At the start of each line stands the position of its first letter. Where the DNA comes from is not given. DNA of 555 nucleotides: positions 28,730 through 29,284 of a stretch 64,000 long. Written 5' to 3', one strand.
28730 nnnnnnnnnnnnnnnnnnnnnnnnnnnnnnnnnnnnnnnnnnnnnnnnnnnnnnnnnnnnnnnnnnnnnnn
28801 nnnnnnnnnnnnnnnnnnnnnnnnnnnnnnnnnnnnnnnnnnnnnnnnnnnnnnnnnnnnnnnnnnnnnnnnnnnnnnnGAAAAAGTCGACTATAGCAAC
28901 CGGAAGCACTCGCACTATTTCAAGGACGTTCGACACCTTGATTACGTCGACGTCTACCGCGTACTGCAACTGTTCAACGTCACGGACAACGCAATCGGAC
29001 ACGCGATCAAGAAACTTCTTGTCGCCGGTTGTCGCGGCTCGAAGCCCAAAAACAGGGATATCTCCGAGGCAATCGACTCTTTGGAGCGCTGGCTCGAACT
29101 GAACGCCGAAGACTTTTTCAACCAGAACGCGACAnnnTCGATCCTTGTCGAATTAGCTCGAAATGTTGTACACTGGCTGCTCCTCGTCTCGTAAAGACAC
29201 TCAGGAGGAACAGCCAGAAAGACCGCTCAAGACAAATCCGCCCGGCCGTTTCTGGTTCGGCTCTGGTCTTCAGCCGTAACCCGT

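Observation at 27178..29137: Active HAD phosphatase followed by a pseudo-HAD domain fused to a small nucleotide-hydrolase-associated helical domain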

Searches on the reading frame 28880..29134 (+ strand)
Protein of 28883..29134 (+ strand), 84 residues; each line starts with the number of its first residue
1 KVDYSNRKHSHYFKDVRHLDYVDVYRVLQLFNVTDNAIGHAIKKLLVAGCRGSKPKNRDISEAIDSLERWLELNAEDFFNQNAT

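Call 5: search_protein_families(library=pfam, proteins=[window:28883-29134:+], max_evalue=10)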
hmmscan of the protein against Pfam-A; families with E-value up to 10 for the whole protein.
seq(84 aa): 1 family
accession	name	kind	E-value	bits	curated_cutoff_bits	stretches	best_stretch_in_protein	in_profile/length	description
PF17021.10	Mei5_like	-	0.11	12.9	32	1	5-38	36-71/118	Putative double-strand recombination repair-like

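Call 17: search_solved_structures(query=A3, max_evalue=10, show_alignments=3)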
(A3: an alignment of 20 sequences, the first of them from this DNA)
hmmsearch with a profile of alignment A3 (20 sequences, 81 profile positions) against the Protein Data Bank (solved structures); distinct sequences matched with E-value up to 10: 12.
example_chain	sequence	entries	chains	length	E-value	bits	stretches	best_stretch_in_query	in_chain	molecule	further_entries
5ndv_N5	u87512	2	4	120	0.41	14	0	12-30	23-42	60S ribosomal protein L25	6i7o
5i4l_N5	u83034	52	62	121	0.41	14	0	12-30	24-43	60S ribosomal protein L25 | uL23 | Large ribosomal subunit protein uL23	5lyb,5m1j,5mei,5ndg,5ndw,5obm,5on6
1ktj_A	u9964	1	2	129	0.76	13.1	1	37-55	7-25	ALLERGEN DER P 2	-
6oy4_A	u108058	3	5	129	0.78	13.1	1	37-55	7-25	Der p 2 variant 3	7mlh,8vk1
1a9v_A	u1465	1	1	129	0.78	13.1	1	37-55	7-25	MITE ALLERGEN DER P 2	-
8cjz_Y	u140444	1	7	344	1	12.7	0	47-77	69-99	Major Capsid Protein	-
5it7_XX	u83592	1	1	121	1.1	12.6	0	11-30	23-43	60S ribosomal protein L25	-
2ww9_K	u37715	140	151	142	1.2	12.5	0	12-30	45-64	60S RIBOSOMAL PROTEIN L25 | 60S ribosomal protein rpL25 (L23p) | UL23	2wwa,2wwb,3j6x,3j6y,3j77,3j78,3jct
4u3m_N5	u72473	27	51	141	1.2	12.5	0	12-30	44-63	60S ribosomal protein L25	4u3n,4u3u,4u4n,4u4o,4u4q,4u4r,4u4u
6qv7_A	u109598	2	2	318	1.4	12.3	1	33-63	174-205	Uncharacterized protein | CHAD domain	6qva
3e0s_A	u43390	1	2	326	1.4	12.3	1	33-63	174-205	uncharacterized protein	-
6uz7_AX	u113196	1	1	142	2.2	11.6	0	11-30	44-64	60S ribosomal protein L25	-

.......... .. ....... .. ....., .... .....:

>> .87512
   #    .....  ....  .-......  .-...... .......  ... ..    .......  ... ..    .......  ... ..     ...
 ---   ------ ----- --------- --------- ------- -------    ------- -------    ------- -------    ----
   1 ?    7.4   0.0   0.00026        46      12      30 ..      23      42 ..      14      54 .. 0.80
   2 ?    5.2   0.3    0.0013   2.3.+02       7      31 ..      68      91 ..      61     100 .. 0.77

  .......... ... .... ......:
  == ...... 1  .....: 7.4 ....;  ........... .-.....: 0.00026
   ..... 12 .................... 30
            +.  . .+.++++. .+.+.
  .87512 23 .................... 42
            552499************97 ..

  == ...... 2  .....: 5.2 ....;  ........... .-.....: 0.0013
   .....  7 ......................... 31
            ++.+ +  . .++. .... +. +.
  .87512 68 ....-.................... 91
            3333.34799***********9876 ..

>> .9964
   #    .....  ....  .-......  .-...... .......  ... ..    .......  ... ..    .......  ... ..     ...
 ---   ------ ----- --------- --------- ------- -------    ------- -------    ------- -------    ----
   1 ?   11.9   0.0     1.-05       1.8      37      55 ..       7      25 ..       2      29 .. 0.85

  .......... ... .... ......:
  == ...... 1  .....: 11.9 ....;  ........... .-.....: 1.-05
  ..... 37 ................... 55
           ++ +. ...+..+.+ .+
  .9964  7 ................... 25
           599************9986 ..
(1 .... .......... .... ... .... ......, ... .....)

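Call 18: search_protein_families(library=pfam, alignment_id=A3, max_evalue=10)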
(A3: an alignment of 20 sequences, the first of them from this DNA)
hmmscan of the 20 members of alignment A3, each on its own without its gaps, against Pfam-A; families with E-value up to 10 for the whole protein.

A. member 1, seq(81 aa): 1 family
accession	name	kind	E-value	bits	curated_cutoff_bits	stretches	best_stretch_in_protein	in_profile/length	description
PF17021.10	Mei5_like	-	0.12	12.8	32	1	6-35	36-67/118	Putative double-strand recombination repair-like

B. families by the number of members that match (of 20 scanned): 9 families
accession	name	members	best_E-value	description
PF17021.10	Mei5_like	3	0.027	Putative double-strand recombination repair-like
PF13142.11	DUF3960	1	0.034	Domain of unknown function (DUF3960)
PF08085.16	Entericidin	1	0.048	Entericidin EcnA/B family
PF02427.23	PSI_PsaE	1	0.081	Photosystem I reaction centre subunit IV / PsaE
PF09123.17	DUF1931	1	0.087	Domain of unknown function (DUF1931)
PF24899.1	UBA_DHX29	1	0.096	ATP-dependent RNA helicase DHX29, UBA domain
PF00458.25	WHEP-TRS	1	0.15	WHEP-TRS domain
PF18097.6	Vta1_C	1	0.19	Vta1 C-terminal domain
PF25281.1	MBL_MAP1B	1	0.23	MAP1B MBL-like domain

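Call 29: predict_structure(alignment_id=A3)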
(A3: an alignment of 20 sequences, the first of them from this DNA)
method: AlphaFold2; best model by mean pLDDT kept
length: 81 residues; sequences in the alignment: 20
mean_pLDDT: 87.5   pTM: 0.69
mean pLDDT of the five models: 87.5, 87.4, 86.4, 85.8, 85.1
residues with pLDDT >= 90: 52; 70-90: 20; 50-70: 9; < 50: 0
segments of 3 or more residues with pLDDT < 50: none
pLDDT, mean of each block of 10 residues (from residue 1): 70 89 93 94 92 85 94 86 56
secondary structure, 60 per line:
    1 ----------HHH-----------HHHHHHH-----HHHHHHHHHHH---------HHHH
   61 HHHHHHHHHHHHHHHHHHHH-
elements in order: H25-31 H37-47 H57-80

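Call 31: fold_search(model_id=the predicted structure, library=viral)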
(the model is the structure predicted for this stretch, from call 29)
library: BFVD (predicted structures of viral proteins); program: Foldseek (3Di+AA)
matches with E <= 10: 145; with E <= 0.001: 16
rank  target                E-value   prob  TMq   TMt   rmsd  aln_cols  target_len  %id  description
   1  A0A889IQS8            2.0e-06  1.00  0.82  0.26   1.3        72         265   60  Uncharacterized protein [Pseudomonas phage Itty13]
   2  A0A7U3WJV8            2.8e-06  1.00  0.80  0.36   1.1        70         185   67  Uncharacterized protein [Stenotrophomonas phage Salva]
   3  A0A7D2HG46            3.0e-06  1.00  0.80  0.42   1.6        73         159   59  Uncharacterized protein [Stenotrophomonas phage vB_SmaS_BUCT548]
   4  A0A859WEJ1            4.3e-06  1.00  0.82  0.36   5.5        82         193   51  (no name in the UniProt tables at hand)
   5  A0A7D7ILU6            4.5e-06  1.00  0.83  0.64   1.6        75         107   52  (no name in the UniProt tables at hand)
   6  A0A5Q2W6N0            8.1e-06  1.00  0.77  0.17   1.2        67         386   51  (no name in the UniProt tables at hand)
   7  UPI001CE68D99         1.1e-05  1.00  0.80  0.59   1.6        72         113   65  (no name look-up for this kind of identifier)
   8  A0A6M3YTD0            1.5e-05  1.00  0.84  0.35   1.4        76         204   53  Phosphodiesterase [Alteromonas phage vB_AcoS-R7M]
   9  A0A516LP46            9.9e-05  1.00  0.80  0.62   2.6        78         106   51  (no name in the UniProt tables at hand)
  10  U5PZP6                1.1e-04  1.00  0.76  0.31   2.2        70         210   44  Uncharacterized protein [Acinetobacter phage Presley]
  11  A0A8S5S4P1            1.6e-04  1.00  0.77  0.26   4.4        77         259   42  Uncharacterized protein [Siphoviridae sp. ctJ7x27]
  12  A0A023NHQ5            3.2e-04  1.00  0.80  0.31   4.2        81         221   44  (no name in the UniProt tables at hand)
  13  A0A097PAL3            4.5e-04  1.00  0.78  0.23   1.2        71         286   49  Uncharacterized protein [Delftia phage RG-2014]
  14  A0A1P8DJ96            5.0e-04  1.00  0.67  0.51   5.3        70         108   44  (no name in the UniProt tables at hand)
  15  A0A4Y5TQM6            5.3e-04  1.00  0.82  0.31   1.6        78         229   40  Uncharacterized protein [Pseudomonas virus PBPA162]
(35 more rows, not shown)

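Call 36: fold_search(model_id=the predicted structure, library=pdb)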
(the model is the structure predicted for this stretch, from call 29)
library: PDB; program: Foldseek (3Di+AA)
matches with E <= 10: 6; with E <= 0.001: 0
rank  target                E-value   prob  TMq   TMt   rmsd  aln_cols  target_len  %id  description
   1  1cuk                  6.8e+00  0.08  0.23  0.11   8.4        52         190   19  ESCHERICHIA COLI RUVA PROTEIN AT PH 4.9 AND ROOM TEMPERATURE (released 1997-10-22)
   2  4zib                  7.6e+00  0.15  0.35  0.12   9.6        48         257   14  Crystal Structure of the C-terminal domain of PylRS mutant bound with 3-benzothienyl-l-alanine and ATP (released 2016-03-02)
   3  3v5y_D                7.6e+00  0.06  0.23  0.14   7.0        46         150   22  Structure of FBXL5 hemerythrin domain, P2(1) cell (released 2012-01-25)
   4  5v03_B                8.1e+00  0.11  0.31  0.29   5.8        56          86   14  A positive allosteric modulator binding pocket in SK2 ion channels is shared by Riluzole and CyPPA (released 2018-03-07)
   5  4g27_B                9.1e+00  0.10  0.31  0.29   5.9        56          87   14  Calcium-calmodulin complexed with the calmodulin binding domain from a small conductance potassium channel splice vari (released 2012-09-12)
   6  5wbx_B                9.6e+00  0.08  0.26  0.23   7.6        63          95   16  Structural insights into the potency of SK/IK channel positive modulators (released 2017-12-20)

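Call 68: search_dna_similar(query=window:28895-29125:+, collection=phages, mode=protein, max_rows=60, rows=spread, max_evalue=0.001)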
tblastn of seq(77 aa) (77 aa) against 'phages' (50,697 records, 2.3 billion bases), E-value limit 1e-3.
Records with a match: 786; places in all: 790; records where one place covers at least 80% of the query: 204.
Best place of each record, by identity: 60-80% 63; <60% 723.
By first word of the organism name: Salmonella 366; Escherichia 182; Pseudomonas 47; Acinetobacter 46; Klebsiella 24; Vibrio 21; Stenotrophomonas 14; Aeromonas 14; Proteus 12; Enterobacteria 10; and 22 more.
By host as written in the record: Escherichia coli 68; Salmonella enterica subsp. enterica serovar Enteritidis 59; Salmonella enterica 51; Salmonella enterica subsp. enterica serovar Typhimurium 48; - 45; Escherichia coli DSM 12242 43; Salmonella sp. 38; Pseudomonas aeruginosa 23; and 187 more.
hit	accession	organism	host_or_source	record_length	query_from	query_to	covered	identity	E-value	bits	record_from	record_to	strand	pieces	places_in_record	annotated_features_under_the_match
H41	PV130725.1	Stenotrophomonas phage Yut1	Stenotrophomonas maltophilia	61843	2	73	94%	65.8%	2e-21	91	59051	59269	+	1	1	hypothetical protein | HslV family peptidase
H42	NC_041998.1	Acinetobacter phage AbP2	Acinetobacter baumannii AB2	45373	1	73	95%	61.6%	4e-21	90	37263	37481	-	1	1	hypothetical protein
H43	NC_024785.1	Acinetobacter phage YMC-13-01-C62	Acinetobacter baumannii YMC/13/01/C62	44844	1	73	95%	61.6%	7e-21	90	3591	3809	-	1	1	hypothetical protein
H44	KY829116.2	Acinetobacter phage WCHABP1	Acinetobacter baumannii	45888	1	73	95%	60.3%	2e-20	88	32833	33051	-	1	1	hypothetical protein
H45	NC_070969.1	Pseudomonas phage Itty13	Pseudomonas aeruginosa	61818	4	73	91%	61.4%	7e-23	95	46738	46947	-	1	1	hypothetical protein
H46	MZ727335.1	Pseudomonas phage PPAT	Pseudomonas aeruginosa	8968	7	75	90%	55.7%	2e-15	74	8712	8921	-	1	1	hypothetical protein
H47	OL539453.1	Klebsiella phage vB_KpnD_Opt-79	Klebsiella pneumonaie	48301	6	76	92%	46.7%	4e-9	56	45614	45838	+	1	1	putative terminase ATPase subunit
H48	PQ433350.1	Escherichia phage vB_Ec-G8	Escherichia coli 5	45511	6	69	83%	50.0%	2e-9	57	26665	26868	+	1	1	ATPase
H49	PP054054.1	Pseudomonas phage Ka4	Pseudomonas aeruginosa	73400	17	72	73%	55.0%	4e-8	53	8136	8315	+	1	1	hypothetical protein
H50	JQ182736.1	Enterobacteria phage vB_EcoS_Rogue1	Escherichia coli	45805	6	72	87%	45.8%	4e-7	50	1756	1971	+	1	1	hypothetical protein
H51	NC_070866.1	Pseudomonas phage 98PfluR60PP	Pseudomonas fluorescens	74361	18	72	71%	55.2%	5e-8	53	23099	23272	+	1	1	hypothetical protein (x2)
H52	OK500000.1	Proteus phage vB_PmiS_DoubleBarrel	Proteus mirabiliis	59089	4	72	90%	42.9%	3e-8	54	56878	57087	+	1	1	hypothetical protein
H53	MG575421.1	Proteus phage vB_PmiP_RS51pmB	Proteus mirabilis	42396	18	73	73%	51.8%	7e-9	56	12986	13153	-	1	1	hypothetical protein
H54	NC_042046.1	Escherichia phage C119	Escherichia coli O:157 EC-48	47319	18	72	71%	52.7%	2e-8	54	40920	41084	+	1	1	hypothetical protein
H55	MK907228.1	Escherichia phage vB_EcoS-12397I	Escherichia coli DSM 12242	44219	18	77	78%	48.3%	3e-8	54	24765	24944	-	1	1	hypothetical protein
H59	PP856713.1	Salmonella phage vB_STmST19_KE08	Salmonella enterica subsp. enterica ...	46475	8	69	81%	45.2%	4e-8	53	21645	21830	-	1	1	hypothetical protein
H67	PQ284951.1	Vibrio phage vB_VpS_LMAVpSH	Vibrio parahaemolyticus O22C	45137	17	72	73%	46.4%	1e-7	52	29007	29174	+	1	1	hypothetical protein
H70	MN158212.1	Escherichia phage BEK1-1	Escherichia coli K514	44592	18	77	78%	43.3%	2e-7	51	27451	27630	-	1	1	terminase large subunit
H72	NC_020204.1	Klebsiella phage JD001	Klebsiella pneumoniae JDM777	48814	18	76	77%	42.4%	8e-6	47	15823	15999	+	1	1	hypothetical protein | TonB-dependent siderophore receptor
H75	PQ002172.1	Salmonella phage vB_Sen_SG_WM_SEW_9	Salmonella enterica subsp. enterica ...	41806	19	65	61%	53.2%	8e-8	52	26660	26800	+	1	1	ATPase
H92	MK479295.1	Salmonella phage vB_SenS_SE1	Salmonella enterica subsp. enterica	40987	8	71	83%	37.5%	2e-5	45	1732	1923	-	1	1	hypothetical protein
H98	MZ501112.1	Escherichia phage WildeMaa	Escherichia coli K-12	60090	18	69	68%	44.2%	4e-4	42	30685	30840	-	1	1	hypothetical protein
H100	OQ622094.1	Aeromonas phage 13AC503A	Aeromonas caviae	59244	18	74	74%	36.8%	2e-4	43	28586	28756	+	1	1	hypothetical protein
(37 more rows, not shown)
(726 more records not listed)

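Call 75: get_annotated_region(hit=H70, flank=3000)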
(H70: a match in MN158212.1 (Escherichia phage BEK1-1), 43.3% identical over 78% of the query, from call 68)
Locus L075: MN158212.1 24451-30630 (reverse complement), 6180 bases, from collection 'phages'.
description: Escherichia phage BEK1-1, complete genome.
organism: Escherichia phage BEK1-1 (NCBI taxid 2656627)
taxonomy: Viruses; Duplodnaviria; Heunggongvirae; Uroviricota; Caudoviricetes; Drexlerviridae; Braunvirinae; Veterinaerplatzvirus
host: Escherichia coli K514; source: -; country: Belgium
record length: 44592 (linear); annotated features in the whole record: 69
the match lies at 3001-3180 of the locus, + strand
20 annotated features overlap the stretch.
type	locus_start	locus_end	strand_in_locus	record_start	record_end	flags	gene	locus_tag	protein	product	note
CDS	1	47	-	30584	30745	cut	-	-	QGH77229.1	hypothetical protein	-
CDS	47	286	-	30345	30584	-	-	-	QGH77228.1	hypothetical protein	JK_49P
CDS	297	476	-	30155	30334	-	-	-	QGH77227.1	hypothetical protein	-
CDS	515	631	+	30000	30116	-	-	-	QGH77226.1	hypothetical protein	-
CDS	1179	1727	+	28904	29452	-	-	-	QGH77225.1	hypothetical protein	JK_47P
CDS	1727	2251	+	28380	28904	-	-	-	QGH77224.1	hypothetical protein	-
CDS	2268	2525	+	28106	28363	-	-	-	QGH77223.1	hypothetical protein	-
CDS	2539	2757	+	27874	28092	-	-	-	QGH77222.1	hypothetical protein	-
CDS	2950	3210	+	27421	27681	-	-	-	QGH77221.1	terminase large subunit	-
CDS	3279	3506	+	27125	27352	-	-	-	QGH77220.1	hypothetical protein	JK_44P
CDS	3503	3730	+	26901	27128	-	-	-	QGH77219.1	hypothetical protein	-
CDS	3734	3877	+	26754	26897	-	-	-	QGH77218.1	hypothetical protein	-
CDS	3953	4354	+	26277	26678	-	-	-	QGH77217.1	hypothetical protein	-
CDS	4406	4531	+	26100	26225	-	-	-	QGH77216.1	hypothetical protein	-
CDS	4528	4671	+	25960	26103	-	-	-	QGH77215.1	hypothetical protein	-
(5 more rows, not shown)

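Call 76: get_annotated_region(hit=H75, flank=3000)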
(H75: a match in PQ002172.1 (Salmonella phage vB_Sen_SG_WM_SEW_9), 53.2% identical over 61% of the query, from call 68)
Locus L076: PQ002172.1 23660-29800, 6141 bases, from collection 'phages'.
description: Salmonella phage vB_Sen_SG_WM_SEW_9, complete genome.
organism: Salmonella phage vB_Sen_SG_WM_SEW_9 (NCBI taxid 3234149)
taxonomy: Viruses; Duplodnaviria; Heunggongvirae; Uroviricota; Caudoviricetes; Mesyanzhinovviridae
host: Salmonella enterica subsp. enterica serovar Enteritidis; source: sewage; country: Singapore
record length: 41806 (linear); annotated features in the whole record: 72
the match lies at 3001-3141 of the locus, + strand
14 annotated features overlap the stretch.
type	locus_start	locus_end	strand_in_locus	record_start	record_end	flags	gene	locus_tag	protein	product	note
CDS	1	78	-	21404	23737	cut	-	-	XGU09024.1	tail length tape measure protein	-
CDS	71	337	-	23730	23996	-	-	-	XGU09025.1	hypothetical protein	-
CDS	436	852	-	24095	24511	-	-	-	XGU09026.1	tail assembly chaperone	-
CDS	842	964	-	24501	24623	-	-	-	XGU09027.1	hypothetical protein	-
CDS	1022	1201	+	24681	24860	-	-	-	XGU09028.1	superinfection immunity protein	-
CDS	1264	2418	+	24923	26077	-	-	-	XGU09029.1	DNA repair exonuclease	-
CDS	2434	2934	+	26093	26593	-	-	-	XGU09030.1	HNH endonuclease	-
CDS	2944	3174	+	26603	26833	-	-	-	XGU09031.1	ATPase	-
CDS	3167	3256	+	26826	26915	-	-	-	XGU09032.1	hypothetical protein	-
CDS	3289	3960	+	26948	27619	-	-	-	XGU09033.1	anti-repressor protein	-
CDS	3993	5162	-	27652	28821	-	-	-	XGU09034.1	tail protein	-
CDS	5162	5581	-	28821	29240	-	-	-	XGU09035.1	tail terminator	-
CDS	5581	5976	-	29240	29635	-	-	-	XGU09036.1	tail completion or Neck1 protein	-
CDS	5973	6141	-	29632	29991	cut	-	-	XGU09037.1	structural protein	-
